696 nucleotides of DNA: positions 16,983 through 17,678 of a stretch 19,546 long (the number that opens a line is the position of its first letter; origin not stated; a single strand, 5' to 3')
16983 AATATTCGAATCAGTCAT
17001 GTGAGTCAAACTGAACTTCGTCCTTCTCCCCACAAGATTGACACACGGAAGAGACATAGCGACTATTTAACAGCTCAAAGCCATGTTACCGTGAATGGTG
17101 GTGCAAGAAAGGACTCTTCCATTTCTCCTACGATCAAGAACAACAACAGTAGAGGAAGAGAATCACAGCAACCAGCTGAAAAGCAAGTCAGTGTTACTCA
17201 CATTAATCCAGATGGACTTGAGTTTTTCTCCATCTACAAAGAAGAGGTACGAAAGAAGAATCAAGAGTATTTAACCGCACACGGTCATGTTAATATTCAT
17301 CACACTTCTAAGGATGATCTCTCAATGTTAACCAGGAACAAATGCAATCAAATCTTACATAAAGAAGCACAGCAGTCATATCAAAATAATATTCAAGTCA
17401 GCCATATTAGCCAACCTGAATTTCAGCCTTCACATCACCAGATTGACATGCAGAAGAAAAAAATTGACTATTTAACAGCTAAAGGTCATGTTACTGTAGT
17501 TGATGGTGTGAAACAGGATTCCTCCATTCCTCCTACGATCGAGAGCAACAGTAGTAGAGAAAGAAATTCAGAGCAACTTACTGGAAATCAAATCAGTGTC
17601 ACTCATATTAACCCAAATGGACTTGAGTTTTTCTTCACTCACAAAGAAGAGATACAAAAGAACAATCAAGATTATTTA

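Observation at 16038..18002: Unrecognised gene encoding a 650+ aa tandem-repeat protein with a conserved D/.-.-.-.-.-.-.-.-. motif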

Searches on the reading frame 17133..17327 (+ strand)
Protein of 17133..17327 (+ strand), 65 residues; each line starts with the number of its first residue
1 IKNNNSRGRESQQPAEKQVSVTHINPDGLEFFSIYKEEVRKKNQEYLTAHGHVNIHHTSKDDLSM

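Call 40: search_protein_representatives(alignment_id=A1)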
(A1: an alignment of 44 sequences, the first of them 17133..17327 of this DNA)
Query: 44 sequences, 65 profile positions. Proteins with E-value up to 0.001 (for the whole library): 17; up to 1e-10: 11; up to 1e-30: 10. The best 17 are listed.
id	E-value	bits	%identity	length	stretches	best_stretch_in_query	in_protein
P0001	2.6e-155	520.6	-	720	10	1-64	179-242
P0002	4.4e-116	394.9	-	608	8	2-65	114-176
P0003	5.5e-103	352.9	-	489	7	2-65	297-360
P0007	3.2e-78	273.6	-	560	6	2-65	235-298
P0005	1.1e-76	268.7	-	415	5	1-65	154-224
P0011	4.9e-68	241.0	-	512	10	8-62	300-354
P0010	1.4e-53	194.7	-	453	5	4-61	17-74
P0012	9.8e-45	166.3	-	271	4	1-63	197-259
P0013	3.6e-33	129.3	-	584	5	7-64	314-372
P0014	1.3e-32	127.6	-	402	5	11-56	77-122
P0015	1.8e-11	59.8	-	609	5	2-58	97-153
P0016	2.2e-10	56.3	-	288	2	18-62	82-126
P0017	9.7e-10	54.2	-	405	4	13-59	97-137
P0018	1.4e-08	50.5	-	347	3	16-59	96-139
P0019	2.1e-08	50.0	-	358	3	13-60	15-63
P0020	1.5e-07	47.2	-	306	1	9-61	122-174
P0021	2.3e-04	37.0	-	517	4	38-62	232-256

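Call 42: list_cluster_members(proteins=[P0011, P0013, P0014, P0015, P0016, P0017, P0018, P0019, P0020, P0021])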
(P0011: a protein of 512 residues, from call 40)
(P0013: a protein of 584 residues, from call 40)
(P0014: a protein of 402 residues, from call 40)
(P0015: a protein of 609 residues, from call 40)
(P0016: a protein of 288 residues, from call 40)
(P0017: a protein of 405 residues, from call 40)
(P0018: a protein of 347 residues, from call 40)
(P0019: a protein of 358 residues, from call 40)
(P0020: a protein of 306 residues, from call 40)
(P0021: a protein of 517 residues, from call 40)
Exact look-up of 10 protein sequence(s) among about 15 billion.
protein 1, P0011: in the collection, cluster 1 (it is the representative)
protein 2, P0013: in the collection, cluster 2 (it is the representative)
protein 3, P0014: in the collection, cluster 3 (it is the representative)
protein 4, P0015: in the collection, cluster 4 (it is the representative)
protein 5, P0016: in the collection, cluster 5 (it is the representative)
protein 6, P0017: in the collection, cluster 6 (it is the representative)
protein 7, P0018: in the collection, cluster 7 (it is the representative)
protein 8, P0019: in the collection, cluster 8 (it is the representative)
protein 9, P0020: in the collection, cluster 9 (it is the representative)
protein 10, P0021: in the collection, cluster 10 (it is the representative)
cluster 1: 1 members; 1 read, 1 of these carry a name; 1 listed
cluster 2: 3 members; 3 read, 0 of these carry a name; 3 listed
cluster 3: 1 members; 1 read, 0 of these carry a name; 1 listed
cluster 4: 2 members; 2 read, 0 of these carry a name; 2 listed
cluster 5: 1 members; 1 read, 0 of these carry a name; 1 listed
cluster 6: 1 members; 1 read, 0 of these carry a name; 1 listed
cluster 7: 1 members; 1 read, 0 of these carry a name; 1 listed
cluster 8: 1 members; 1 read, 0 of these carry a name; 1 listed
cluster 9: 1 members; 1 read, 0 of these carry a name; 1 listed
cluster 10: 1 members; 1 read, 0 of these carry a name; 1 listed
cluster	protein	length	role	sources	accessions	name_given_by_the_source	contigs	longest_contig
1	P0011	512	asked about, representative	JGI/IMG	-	hypothetical protein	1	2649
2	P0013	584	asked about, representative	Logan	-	-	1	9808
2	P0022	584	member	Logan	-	-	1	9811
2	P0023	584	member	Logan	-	-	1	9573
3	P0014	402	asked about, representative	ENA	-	-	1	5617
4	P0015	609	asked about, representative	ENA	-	-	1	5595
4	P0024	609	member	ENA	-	-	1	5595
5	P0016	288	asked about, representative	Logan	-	-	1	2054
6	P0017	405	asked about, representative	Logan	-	-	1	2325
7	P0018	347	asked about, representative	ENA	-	-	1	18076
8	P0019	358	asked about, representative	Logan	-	-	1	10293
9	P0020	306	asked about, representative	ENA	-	-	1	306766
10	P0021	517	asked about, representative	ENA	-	-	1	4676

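Call 43: find_encoding_contigs(protein=P0018, flank=6000, max_places=1)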
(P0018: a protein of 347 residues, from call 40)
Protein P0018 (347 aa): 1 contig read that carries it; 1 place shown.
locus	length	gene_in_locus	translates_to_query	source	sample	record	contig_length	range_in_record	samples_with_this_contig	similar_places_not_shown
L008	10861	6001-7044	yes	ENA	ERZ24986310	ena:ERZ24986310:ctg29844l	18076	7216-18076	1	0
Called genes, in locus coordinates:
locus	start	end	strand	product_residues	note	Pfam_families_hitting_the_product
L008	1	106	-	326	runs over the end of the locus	PF13843:DDE_Tnp_1_7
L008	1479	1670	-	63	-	-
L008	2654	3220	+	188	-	-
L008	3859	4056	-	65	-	-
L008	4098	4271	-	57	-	-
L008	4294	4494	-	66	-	-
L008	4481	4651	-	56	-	-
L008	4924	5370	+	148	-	-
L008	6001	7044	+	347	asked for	-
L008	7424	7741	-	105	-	-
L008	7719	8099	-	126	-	-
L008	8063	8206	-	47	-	-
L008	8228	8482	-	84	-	-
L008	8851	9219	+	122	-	-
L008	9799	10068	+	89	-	-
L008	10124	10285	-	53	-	-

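Call 44: find_encoding_contigs(protein=P0019, flank=6000, max_places=1)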
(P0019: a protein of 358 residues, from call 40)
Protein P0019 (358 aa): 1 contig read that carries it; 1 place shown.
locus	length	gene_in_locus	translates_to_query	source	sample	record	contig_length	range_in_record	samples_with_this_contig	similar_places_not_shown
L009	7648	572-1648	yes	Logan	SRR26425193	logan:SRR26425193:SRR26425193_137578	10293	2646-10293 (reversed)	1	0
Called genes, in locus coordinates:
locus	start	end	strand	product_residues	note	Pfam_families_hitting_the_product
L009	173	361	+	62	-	-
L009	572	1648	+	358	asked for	-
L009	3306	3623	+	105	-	-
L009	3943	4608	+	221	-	-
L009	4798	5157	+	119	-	-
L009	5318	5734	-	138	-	-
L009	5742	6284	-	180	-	-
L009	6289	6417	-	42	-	-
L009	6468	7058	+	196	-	-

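Call 49: search_protein_families(library=pfam, proteins=[L009:3138-3620:+, L008:8740-9216:+, L009:6588-7052:+, L008:4894-5367:+], max_evalue=5)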
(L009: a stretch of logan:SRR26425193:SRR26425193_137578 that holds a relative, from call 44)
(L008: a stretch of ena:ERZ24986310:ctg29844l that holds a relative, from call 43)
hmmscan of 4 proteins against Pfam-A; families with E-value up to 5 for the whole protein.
L009:3138-3620:+ (161 aa): 1 family
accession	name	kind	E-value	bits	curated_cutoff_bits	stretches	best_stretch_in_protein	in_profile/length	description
PF11606.14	AlcCBM31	-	0.043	14.4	25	1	111-153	37-81/93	Family 31 carbohydrate binding protein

L008:8740-9216:+ (159 aa): 3 families
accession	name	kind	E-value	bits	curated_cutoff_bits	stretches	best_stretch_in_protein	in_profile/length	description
PF02018.23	CBM_4_9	-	0.015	16.1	25.9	1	65-145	2-75/136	Carbohydrate binding domain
PF22637.2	CBM_4_9_1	-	0.12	13.1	27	1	76-145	18-81/148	BppA domain 1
PF04862.18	DUF642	-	0.16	12.2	27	0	122-143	67-88/157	Protein of unknown function (DUF642)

L009:6588-7052:+ (155 aa): 1 family
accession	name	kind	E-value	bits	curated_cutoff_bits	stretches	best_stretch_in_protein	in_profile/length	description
PF04862.18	DUF642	-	0.0099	16.1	27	0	17-44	115-142/157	Protein of unknown function (DUF642)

L008:4894-5367:+ (158 aa): 2 families
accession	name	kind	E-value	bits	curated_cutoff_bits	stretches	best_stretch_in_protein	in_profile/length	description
PF04862.18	DUF642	-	0.028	14.6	27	1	121-144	67-90/157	Protein of unknown function (DUF642)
PF01299.22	Lamp2-like_luminal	-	0.11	12.7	27.2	1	33-61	65-93/148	Lysosome-associated membrane glycoprotein 2-like, luminal domains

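Call 50: search_solved_structures(query=L009:3138-3620:+, max_evalue=10)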
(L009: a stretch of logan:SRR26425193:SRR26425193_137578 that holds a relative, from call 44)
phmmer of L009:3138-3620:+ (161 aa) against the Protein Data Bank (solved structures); distinct sequences matched with E-value up to 10: 12.
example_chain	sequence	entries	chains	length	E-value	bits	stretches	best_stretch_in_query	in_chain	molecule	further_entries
3bn9_C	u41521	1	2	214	0.1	15.5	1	13-60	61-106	E2 Fab Light Chain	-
6vo1_L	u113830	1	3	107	0.18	14.7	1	14-56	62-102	RM20J Kappa light chain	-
8gb6_L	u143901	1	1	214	0.19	14.7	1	14-60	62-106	21B6 Light chain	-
7lk4_A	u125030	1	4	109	0.2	14.6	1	3-59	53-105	7D10 antibody VL fragment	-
6tyb_L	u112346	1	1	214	0.27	14.2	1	14-60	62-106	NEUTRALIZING ANTIBODY ITS90.03 FAB LIGHT CHAIN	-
6iw0_L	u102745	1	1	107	0.29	14.1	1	13-56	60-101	Light chain of monoclonal antibody 5A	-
6iw2_C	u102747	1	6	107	0.31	14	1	13-56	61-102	Light chain of monoclonal antibody 5A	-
3l5x_L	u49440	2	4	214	0.32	14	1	3-60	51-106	H2L6 LIGHT CHAIN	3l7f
9pkc_L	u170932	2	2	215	0.47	13.4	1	5-60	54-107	Mur35 Light Chain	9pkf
8tui_L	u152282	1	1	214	0.64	13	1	12-60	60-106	Lirilumab Fab Light chain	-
8a1e_E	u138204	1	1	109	0.65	13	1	11-55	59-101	Fab 17C7 light chain variable domain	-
6vos_L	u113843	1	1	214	0.66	13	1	14-59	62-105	RM20J Fab light chain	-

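Call 53: find_homologous_proteins(query=A3, max_evalue=0.001)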
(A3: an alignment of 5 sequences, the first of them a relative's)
Query A3 (5 sequences) (161 aa, profile of the alignment): 111 proteins with E <= 0.001 among 1214 candidates.
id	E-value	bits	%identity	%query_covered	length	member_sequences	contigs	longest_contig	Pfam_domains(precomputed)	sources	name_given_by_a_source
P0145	2.2e-72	260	76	99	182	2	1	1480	-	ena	-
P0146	8.3e-68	245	44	92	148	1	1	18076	-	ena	-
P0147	4.3e-67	243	60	100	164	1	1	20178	-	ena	-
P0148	8.0e-67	242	59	98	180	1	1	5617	-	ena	-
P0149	2.9e-66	240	62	93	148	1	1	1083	-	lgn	-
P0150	4.1e-60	220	56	98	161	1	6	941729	-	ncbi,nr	ncbi:unnamed protein product [Rotaria sp. Silwood1]|nr:unnamed protein product [Rotaria sp. Silwood1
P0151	1.9e-57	211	47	76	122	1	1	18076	-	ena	-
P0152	2.6e-57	211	48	96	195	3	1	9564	-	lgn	-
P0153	2.7e-52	195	50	95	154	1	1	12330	PF02018.24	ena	-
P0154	2.8e-52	195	48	99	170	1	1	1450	-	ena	-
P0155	6.0e-51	190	65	76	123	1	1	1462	-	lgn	-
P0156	4.6e-50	187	47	89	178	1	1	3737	-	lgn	-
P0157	7.4e-50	187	44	100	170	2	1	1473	-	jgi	jgi:hypothetical protein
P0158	6.8e-49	184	99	65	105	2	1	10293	-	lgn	-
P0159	1.0e-48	183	50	94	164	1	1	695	-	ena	-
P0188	1.1e-34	137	42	88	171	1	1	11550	PF02018.24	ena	-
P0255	9.3e-15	73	37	75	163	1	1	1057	PF02018.24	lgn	-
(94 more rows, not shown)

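Call 68: predict_structure(alignment_id=A4)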
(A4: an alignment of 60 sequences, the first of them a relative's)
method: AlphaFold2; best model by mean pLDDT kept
length: 161 residues; sequences in the alignment: 60
mean_pLDDT: 92.9   pTM: 0.89
mean pLDDT of the five models: 92.9, 92.5, 92.4, 91.5, 91.5
residues with pLDDT >= 90: 131; 70-90: 24; 50-70: 6; < 50: 0
segments of 3 or more residues with pLDDT < 50: none
pLDDT, mean of each block of 10 residues (from residue 1): 70 95 98 97 93 98 97 95 94 93 87 92 96 98 92 91 92
secondary structure, 60 per line:
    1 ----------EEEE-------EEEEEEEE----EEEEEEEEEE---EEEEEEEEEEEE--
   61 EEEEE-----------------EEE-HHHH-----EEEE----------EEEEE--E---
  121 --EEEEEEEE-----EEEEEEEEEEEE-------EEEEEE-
elements in order: E11-14 E22-29 E34-43 E47-58 E61-65 E83-85 H87-90 E96-99 E110-114 E123-130 E136-147 E155-160

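Call 70: fold_search(model_id=the predicted structure, library=pdb)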
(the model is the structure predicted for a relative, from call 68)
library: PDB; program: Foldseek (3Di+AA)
matches with E <= 10: 1343; with E <= 0.001: 0
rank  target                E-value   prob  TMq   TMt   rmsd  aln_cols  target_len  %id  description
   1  9vzi_B                3.8e-02  0.47  0.28  0.34   8.5       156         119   10  Cyanopodophage Pan3 Needle (released 2025-11-26)
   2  3jqw_A                4.5e-02  0.18  0.19  0.24  15.6       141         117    8  Crystal structure of Clostridium histolyticum colH collagenase collagen-binding domain 3 at 2 Angstrom resolution in p (released 2010-09-29)
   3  5lf2_B                6.0e-02  0.85  0.38  0.23   7.7       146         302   10  Crystal structure of laminin beta2 LE5-LF-LE6 (released 2016-07-27)
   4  1ens_A                6.0e-02  0.60  0.37  0.28   7.2       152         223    6  CRYSTALS OF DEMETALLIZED CONCANAVALIN A SOAKED WITH COBALT HAVING A COBALT ION BOUND IN THE S1 SITE (released 1996-08-17)
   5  1enq_D                6.4e-02  0.60  0.35  0.27   7.6       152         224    6  CO-CRYSTALS OF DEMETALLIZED CONCANAVALIN A WITH ZINC HAVING A ZINC ION BOUND IN THE S1 SITE (released 1996-08-17)
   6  9pr9_D                6.8e-02  0.38  0.31  0.14  11.0       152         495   12  Crystal structure of the Clostridiodes difficile CspA homodimer (released 2026-01-21)
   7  1enq_A                7.2e-02  0.54  0.34  0.25   7.8       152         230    6  CO-CRYSTALS OF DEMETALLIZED CONCANAVALIN A WITH ZINC HAVING A ZINC ION BOUND IN THE S1 SITE (released 1996-08-17)
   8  9pr9_C                7.6e-02  0.14  0.21  0.09  15.7       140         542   13  Crystal structure of the Clostridiodes difficile CspA homodimer (released 2026-01-21)
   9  1ens_B                8.0e-02  0.51  0.34  0.26   7.9       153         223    6  CRYSTALS OF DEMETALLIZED CONCANAVALIN A SOAKED WITH COBALT HAVING A COBALT ION BOUND IN THE S1 SITE (released 1996-08-17)
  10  4qqp                  8.0e-02  0.23  0.24  0.27   8.6       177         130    6  Crystal structure of C1QL3 mutant D207A (released 2015-04-15)
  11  5ykx_A                8.0e-02  0.07  0.14  0.17  15.6       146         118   10  The crystal structure of Macrobrachium rosenbergii nodavirus P-domain with Cd ion (released 2018-10-24)
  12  5ykv_B                8.0e-02  0.07  0.15  0.17  16.8       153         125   10  The crystal structure of Macrobrachium rosenbergii nodavirus P-domain (released 2018-10-24)
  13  7tok_B                8.5e-02  0.54  0.32  0.38  10.2       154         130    8  Crystal structure of the CBM domain of carbohydrate esterase FjoAcXE (released 2022-04-13)
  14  4bq3_C                8.5e-02  0.10  0.21  0.07  16.8       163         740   15  Structural analysis of an exo-beta-agarase (released 2013-08-14)
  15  1enq_C                9.0e-02  0.51  0.34  0.25   7.7       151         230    6  CO-CRYSTALS OF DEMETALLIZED CONCANAVALIN A WITH ZINC HAVING A ZINC ION BOUND IN THE S1 SITE (released 1996-08-17)
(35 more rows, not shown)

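Call 75: search_solved_structures(query=A1, max_evalue=10, show_alignments=2)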
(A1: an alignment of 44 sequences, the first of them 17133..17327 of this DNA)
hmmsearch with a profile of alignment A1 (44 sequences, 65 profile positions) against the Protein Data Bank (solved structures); distinct sequences matched with E-value up to 10: 0.

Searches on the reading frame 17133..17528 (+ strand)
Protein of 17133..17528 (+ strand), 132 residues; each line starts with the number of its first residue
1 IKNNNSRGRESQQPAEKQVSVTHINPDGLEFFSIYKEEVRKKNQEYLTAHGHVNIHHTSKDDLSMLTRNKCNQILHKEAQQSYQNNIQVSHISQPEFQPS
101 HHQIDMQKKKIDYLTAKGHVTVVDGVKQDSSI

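Call 38: predict_structure(alignment_id=A2)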
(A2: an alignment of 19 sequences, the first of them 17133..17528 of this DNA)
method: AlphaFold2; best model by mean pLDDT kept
length: 132 residues; sequences in the alignment: 19
mean_pLDDT: 52.7   pTM: 0.14
mean pLDDT of the five models: 52.7, 51.3, 45.0, 43.5, 42.2
residues with pLDDT >= 90: 0; 70-90: 7; 50-70: 69; < 50: 56
segments of 3 or more residues with pLDDT < 50: 1-4, 6-9, 64-66, 68-83, 85-92, 105-115, 120-123
pLDDT, mean of each block of 10 residues (from residue 1): 46 64 71 56 55 56 48 43 47 52 50 49 50 47
secondary structure, 60 per line:
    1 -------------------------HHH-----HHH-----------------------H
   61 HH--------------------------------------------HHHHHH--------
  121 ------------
elements in order: H107-112
